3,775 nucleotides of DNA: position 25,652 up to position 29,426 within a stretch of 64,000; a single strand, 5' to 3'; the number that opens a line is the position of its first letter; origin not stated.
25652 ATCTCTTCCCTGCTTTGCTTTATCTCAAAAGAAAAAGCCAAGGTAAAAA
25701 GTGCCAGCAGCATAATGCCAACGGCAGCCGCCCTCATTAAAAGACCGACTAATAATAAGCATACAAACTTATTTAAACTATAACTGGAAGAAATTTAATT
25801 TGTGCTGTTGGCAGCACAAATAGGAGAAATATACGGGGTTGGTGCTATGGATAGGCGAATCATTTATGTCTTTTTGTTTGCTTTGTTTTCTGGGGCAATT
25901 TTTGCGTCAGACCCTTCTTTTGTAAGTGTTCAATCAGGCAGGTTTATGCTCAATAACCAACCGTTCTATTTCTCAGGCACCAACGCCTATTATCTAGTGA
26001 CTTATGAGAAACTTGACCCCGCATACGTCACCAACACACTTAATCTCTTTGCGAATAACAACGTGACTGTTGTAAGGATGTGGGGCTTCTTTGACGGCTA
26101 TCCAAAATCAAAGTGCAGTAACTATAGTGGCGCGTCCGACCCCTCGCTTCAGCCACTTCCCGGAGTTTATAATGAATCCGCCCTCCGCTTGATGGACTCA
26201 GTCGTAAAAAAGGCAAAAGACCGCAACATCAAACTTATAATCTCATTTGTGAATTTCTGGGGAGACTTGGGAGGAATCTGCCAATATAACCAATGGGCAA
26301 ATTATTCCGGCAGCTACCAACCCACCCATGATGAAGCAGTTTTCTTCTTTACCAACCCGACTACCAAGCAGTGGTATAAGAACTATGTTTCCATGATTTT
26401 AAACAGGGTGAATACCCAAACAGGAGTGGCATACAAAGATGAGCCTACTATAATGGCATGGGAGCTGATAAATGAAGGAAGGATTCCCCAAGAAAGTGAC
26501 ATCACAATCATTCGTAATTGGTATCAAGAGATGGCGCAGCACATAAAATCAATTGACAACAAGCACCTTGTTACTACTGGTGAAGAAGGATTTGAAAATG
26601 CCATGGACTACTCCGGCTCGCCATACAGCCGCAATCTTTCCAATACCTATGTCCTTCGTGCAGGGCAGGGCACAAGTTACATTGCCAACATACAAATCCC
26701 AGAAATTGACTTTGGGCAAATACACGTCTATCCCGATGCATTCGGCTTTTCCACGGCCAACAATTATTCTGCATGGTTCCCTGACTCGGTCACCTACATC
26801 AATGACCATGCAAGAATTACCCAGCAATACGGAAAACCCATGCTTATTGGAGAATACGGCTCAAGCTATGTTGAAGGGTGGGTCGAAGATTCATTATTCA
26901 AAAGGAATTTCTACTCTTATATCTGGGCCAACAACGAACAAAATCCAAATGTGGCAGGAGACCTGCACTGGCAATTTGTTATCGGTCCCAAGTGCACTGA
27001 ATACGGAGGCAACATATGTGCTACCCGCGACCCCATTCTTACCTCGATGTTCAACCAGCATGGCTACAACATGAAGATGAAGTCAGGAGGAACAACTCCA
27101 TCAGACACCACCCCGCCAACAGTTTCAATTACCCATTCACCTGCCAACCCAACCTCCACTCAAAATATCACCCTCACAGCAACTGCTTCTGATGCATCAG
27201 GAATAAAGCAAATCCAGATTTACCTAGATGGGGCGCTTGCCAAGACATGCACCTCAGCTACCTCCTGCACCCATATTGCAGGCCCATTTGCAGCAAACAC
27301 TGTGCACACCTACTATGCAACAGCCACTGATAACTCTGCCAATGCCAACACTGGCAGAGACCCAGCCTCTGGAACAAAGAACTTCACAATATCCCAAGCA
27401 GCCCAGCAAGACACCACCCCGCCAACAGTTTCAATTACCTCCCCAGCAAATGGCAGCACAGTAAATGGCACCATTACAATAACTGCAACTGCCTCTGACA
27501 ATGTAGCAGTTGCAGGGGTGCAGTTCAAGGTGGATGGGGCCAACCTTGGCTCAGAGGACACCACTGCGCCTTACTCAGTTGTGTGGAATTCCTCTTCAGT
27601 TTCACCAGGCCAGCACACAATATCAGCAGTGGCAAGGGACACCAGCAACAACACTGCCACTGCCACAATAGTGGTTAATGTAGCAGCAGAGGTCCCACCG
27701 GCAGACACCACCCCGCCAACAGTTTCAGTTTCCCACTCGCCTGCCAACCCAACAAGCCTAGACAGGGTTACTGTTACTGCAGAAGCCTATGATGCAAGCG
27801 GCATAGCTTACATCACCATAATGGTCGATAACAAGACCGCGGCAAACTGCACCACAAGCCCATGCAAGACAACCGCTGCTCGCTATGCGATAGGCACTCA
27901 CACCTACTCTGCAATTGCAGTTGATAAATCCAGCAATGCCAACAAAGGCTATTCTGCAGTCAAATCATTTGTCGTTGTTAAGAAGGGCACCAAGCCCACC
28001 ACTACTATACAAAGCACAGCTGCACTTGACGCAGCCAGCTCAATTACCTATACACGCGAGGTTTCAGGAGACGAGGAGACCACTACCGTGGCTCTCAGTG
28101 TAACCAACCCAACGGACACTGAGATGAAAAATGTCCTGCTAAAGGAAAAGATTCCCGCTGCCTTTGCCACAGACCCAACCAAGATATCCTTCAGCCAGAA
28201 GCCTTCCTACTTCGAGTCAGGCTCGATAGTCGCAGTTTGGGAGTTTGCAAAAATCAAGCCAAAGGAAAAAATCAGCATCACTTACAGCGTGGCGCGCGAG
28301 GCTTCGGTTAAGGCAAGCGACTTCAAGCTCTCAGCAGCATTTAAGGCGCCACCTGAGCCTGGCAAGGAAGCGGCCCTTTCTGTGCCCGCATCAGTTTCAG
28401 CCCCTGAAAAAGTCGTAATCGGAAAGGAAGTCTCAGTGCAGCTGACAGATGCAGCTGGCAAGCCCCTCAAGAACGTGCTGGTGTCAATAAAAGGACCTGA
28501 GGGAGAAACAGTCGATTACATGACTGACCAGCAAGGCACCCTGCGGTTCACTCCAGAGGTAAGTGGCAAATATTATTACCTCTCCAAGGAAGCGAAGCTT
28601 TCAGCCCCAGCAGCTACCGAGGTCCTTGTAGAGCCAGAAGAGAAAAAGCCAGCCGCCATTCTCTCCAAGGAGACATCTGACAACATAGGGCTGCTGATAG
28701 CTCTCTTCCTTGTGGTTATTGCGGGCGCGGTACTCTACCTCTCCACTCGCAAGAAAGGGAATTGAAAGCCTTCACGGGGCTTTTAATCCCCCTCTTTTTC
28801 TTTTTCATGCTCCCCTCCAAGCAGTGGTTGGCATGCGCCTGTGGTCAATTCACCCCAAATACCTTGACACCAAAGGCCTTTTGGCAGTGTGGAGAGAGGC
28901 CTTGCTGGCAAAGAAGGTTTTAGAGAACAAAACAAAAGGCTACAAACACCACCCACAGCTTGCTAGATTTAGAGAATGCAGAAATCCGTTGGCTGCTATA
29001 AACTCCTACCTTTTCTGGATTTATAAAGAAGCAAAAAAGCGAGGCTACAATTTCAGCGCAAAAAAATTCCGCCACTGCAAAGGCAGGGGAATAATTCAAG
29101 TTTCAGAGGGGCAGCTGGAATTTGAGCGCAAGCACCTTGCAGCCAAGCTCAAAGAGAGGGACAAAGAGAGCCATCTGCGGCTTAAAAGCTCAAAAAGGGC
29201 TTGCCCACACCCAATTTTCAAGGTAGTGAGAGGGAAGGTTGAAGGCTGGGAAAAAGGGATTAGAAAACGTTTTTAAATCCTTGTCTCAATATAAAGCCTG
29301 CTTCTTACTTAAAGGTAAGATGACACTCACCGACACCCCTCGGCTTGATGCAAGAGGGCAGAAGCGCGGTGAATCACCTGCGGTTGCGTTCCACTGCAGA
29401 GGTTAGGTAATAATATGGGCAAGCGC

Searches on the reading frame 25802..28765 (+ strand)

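Call 3: search_protein_families(library=pfam, proteins=[window:25802-28765:+], max_evalue=1)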
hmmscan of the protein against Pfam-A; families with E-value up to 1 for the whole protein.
window:25802-28765:+ (987 aa): 11 families
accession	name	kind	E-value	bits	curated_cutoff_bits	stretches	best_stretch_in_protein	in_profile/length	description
PF17957.7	Big_7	-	1.3e-33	115.9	24.1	3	541-609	1-70/70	Bacterial Ig domain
PF13750.12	Big_3_3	-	2.1e-07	31.2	27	2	591-645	3-52/157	Bacterial Ig-like domain (group 3)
PF02836.23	Glyco_hydro_2_C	-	0.0003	20.5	21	1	199-358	110-216/302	Glycosyl hydrolases family 2, TIM barrel domain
PF24025.1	Ig_DR_A0283-like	-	0.0004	21.1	27.1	1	874-924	6-58/102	DR_A0283-like, Ig-like domain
PF17789.7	MG4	-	0.002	18.7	24.7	1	877-924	18-66/95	Macroglobulin domain MG4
PF13620.12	CarboxypepD_reg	-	0.0028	18.4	32.3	1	877-925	2-51/82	Carboxypeptidase regulatory-like domain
PF17996.7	CE2_N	-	0.0034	17.9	27.9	0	658-729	31-102/108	Carbohydrate esterase 2 N-terminal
PF00630.25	Filamin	-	0.0081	17.4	26.9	1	876-925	24-77/93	Filamin/ABP280 repeat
PF17973.7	bMG10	-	0.013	16.1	26.2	1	760-790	29-57/131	Bacterial Alpha-2-macroglobulin MG10 domain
PF02494.22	HYR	-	0.032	15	21.7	1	635-717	2-76/81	HYR domain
PF00746.26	Gram_pos_anchor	-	0.23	11.9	20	1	959-985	15-41/43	LPXTG cell wall anchor motif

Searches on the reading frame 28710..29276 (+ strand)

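Call 37: search_protein_families(library=pfam, proteins=[window:28710-29276:+], max_evalue=0.001)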
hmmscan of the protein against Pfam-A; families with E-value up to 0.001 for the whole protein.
window:28710-29276:+ (188 aa): 1 family
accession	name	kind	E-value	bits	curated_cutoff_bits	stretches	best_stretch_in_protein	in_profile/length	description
PF03013.19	Pyr_excise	-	7.5e-24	84.3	23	1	42-118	1-78/81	Pyrimidine dimer DNA glycosylase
